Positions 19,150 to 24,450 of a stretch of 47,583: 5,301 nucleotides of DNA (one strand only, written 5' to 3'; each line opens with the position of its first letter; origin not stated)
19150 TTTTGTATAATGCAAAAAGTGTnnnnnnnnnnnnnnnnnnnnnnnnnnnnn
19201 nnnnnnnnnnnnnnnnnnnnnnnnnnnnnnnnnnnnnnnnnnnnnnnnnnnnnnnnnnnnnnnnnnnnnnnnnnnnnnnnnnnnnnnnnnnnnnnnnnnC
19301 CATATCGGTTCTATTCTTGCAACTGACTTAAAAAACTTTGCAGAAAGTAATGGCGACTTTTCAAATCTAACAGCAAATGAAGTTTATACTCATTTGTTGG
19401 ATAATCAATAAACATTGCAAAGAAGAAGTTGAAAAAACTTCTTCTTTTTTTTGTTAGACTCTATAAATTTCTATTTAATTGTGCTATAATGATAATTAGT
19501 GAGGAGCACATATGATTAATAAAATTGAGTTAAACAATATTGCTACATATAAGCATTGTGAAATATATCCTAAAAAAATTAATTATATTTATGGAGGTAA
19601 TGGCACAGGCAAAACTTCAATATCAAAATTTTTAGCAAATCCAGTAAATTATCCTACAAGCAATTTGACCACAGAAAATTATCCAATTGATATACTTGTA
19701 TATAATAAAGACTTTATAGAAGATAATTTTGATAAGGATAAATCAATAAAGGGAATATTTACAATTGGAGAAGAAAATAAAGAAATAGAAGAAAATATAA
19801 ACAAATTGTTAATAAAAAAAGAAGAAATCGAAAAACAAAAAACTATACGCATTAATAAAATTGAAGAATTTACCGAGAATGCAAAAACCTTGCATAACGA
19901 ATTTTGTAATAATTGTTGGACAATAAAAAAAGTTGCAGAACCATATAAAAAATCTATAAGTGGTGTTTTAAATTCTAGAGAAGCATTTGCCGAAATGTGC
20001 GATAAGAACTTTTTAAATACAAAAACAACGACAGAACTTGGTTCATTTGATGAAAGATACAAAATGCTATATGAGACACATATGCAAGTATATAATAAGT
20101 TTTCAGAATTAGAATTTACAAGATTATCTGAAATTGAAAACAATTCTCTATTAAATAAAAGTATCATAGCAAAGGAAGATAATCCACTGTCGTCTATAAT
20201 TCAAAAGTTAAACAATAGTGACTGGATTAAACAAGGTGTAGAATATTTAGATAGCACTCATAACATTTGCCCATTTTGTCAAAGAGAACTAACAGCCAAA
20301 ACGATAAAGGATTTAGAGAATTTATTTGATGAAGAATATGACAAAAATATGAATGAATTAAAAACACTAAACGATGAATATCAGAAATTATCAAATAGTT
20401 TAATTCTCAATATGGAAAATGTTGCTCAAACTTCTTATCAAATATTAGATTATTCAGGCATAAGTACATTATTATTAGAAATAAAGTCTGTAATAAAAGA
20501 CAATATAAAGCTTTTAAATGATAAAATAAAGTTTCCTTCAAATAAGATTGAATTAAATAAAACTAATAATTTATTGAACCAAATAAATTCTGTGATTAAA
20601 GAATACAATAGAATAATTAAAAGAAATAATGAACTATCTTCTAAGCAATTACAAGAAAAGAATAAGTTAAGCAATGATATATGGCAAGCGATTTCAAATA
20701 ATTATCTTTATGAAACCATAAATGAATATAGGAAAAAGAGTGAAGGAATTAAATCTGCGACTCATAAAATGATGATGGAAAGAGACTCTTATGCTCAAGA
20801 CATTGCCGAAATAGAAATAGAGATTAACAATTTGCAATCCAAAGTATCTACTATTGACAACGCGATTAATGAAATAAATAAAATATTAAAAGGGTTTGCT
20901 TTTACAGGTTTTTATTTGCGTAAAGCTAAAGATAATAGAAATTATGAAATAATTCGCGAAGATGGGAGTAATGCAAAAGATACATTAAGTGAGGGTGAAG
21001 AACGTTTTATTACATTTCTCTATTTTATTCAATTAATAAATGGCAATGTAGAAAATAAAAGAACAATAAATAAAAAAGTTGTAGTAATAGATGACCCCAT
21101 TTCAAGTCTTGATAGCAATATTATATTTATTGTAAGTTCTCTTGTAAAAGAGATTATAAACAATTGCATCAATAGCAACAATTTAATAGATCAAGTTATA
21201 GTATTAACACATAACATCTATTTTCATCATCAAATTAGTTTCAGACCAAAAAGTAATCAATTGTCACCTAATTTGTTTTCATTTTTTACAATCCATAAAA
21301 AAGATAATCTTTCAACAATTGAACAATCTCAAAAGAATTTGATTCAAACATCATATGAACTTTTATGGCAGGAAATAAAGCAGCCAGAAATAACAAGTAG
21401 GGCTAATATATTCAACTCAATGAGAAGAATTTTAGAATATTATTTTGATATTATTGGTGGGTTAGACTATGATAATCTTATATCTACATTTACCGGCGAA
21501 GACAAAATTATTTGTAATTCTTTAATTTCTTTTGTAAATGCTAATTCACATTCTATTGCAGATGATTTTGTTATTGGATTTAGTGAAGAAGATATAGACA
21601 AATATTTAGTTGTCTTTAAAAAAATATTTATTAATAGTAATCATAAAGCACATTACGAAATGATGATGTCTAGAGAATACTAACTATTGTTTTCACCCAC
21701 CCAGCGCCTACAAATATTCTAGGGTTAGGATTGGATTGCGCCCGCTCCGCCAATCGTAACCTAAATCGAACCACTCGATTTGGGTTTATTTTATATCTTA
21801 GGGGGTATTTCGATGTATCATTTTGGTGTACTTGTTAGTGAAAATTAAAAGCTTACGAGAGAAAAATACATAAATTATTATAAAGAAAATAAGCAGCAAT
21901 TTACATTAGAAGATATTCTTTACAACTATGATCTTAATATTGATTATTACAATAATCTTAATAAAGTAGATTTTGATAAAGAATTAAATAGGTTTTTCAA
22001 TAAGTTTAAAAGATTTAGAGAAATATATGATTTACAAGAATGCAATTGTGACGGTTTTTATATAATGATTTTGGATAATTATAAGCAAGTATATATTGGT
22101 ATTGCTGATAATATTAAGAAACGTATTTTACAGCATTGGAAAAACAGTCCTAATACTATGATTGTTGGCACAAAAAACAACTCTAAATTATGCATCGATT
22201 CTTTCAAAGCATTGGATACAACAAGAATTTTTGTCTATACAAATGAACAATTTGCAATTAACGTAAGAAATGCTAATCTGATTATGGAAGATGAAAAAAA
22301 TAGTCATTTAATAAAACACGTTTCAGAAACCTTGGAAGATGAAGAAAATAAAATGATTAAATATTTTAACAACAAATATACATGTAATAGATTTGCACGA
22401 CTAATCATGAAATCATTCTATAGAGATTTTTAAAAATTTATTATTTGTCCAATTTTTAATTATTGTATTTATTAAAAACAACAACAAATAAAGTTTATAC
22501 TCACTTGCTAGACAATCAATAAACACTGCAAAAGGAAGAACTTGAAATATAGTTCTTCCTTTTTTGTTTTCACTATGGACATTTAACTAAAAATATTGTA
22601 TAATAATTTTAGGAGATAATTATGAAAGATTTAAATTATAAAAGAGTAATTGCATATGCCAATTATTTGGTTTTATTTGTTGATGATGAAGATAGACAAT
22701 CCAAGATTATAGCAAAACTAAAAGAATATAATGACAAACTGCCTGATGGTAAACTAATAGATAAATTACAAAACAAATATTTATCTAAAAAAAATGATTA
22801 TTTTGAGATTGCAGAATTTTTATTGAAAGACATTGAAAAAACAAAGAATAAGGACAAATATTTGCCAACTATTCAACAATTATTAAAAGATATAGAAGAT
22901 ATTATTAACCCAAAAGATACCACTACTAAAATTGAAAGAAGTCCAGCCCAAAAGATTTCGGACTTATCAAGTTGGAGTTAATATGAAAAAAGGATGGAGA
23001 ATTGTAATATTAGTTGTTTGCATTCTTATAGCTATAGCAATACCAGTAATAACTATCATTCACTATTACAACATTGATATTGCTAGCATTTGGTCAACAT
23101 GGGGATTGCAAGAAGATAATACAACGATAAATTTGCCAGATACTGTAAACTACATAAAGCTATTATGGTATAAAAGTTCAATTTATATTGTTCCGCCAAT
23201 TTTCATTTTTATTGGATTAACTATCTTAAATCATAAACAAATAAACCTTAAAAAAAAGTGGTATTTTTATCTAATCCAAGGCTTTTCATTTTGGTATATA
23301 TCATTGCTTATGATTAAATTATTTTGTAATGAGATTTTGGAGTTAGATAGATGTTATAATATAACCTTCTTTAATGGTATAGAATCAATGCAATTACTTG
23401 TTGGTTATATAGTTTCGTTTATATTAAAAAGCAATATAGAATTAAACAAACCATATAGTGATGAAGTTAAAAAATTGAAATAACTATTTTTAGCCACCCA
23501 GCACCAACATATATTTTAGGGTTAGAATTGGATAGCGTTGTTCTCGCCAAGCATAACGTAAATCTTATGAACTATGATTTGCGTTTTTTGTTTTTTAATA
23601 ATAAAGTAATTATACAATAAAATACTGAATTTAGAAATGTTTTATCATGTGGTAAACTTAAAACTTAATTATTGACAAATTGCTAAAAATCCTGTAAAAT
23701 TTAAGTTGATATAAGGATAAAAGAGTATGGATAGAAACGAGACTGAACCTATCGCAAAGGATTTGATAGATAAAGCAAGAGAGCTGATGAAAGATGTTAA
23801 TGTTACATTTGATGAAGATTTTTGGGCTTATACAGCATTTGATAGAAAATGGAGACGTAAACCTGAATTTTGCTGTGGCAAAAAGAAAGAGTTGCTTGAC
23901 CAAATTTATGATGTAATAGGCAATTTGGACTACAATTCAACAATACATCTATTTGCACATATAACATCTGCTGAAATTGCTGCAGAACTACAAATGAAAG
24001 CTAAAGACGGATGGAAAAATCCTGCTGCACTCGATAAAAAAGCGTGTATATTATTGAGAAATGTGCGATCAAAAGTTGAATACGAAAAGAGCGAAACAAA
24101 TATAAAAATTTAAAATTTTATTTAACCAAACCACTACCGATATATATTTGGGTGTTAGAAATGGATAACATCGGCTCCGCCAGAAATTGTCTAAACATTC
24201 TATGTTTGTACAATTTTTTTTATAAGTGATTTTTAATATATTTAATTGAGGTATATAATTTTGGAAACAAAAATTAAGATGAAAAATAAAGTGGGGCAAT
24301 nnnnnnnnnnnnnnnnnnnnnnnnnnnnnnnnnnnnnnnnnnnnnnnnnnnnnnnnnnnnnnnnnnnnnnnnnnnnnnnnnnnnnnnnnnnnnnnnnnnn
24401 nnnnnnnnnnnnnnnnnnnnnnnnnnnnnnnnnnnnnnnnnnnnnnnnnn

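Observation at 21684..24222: A recurring 3' junction element follows three consecutive unrelated cassettes, starting exactly at each stop codon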

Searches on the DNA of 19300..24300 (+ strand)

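Call 27: search_rna_families(source=window, start=19300, end=24300, threshold=evalue, max_evalue=10, show_alignments=3)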
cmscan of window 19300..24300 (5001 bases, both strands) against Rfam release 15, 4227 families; matches with E-value up to 10: 4.
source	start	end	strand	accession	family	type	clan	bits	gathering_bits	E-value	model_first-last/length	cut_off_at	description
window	21048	21106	+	RF04335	Plastid-rpl20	Cis-reg;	-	22.9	53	6.4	1-80/80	no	Plastid-rpl20 3UTR RNA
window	20321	20371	+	RF00086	SNORD27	Gene; snRNA; snoRNA; CD-box;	-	20.6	52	7.2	1-71/71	no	Small nucleolar RNA SNORD27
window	21293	21368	+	RF00136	SNORD81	Gene; snRNA; snoRNA; CD-box;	CL00050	19.4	50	7.6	1-77/77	no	Small nucleolar RNA SNORD81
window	21311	21359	-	RF01196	snoZ30a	Gene; snRNA; snoRNA; CD-box;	-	15.7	80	9.4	1-92/92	no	Small nucleolar RNA Z30a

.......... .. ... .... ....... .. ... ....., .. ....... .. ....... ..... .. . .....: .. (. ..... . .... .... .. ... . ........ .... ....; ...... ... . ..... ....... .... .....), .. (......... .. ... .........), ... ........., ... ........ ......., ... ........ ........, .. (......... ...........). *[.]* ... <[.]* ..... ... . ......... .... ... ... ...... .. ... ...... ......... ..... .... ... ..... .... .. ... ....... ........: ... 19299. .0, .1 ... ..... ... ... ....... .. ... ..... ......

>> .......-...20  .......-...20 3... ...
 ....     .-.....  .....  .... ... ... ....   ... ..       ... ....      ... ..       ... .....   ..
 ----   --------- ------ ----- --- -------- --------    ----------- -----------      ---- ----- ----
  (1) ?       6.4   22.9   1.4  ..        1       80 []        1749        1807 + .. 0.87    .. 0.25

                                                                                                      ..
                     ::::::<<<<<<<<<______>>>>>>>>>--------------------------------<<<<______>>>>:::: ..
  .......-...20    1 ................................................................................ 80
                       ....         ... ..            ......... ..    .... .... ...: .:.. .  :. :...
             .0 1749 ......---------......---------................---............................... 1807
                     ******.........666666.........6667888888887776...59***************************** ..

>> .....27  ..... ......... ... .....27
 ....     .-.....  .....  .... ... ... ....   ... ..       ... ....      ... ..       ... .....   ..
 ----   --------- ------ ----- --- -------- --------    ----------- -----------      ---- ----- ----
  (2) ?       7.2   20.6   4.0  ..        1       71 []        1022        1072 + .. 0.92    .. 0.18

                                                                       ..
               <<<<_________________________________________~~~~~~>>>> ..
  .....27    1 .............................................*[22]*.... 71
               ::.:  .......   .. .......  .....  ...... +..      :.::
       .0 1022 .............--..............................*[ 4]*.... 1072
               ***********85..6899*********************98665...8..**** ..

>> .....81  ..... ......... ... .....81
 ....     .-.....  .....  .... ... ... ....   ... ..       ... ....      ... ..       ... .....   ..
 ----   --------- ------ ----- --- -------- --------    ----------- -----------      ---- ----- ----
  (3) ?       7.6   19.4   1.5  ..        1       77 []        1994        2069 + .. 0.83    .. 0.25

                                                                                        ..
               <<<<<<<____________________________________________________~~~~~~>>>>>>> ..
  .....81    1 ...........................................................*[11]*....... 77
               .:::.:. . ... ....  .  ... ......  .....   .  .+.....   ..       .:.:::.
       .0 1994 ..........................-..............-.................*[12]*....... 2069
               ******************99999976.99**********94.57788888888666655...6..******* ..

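Call 75: search_dna_similar(query=window:21684-21760:+, collection=phages, mode=distant, max_evalue=0.01, max_rows=10)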
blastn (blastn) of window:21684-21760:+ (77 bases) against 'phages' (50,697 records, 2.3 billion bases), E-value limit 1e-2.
No match.

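Call 76: search_dna_similar(query=window:21684-21760:+, collection=plasmids, mode=distant, max_evalue=0.01, max_rows=10)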
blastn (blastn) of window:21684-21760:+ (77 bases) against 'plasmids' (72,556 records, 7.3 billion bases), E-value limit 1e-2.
No match.
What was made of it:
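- Tried and rejected: No match to the element (calls 75, 76).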

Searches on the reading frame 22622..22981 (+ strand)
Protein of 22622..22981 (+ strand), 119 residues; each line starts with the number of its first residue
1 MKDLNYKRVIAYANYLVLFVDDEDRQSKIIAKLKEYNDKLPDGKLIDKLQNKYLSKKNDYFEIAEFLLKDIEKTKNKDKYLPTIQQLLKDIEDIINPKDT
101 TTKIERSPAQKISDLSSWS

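Call 9: search_protein_families(library=pfam, proteins=[window:22622-22981:+], max_evalue=0.01)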
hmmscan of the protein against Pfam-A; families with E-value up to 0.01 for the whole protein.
window:22622-22981:+ (119 aa): 0 families

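Call 64: search_protein_families(library=padloc, proteins=[window:22622-22981:+], max_evalue=0.001)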
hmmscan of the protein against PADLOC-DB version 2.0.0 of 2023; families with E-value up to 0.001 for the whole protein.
window:22622-22981:+ (119 aa): 0 families

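Call 91: search_protein_families(library=ncbifam, proteins=[window:22622-22981:+], max_evalue=0.001)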
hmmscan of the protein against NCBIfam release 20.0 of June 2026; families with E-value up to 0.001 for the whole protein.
window:22622-22981:+ (119 aa): 0 families
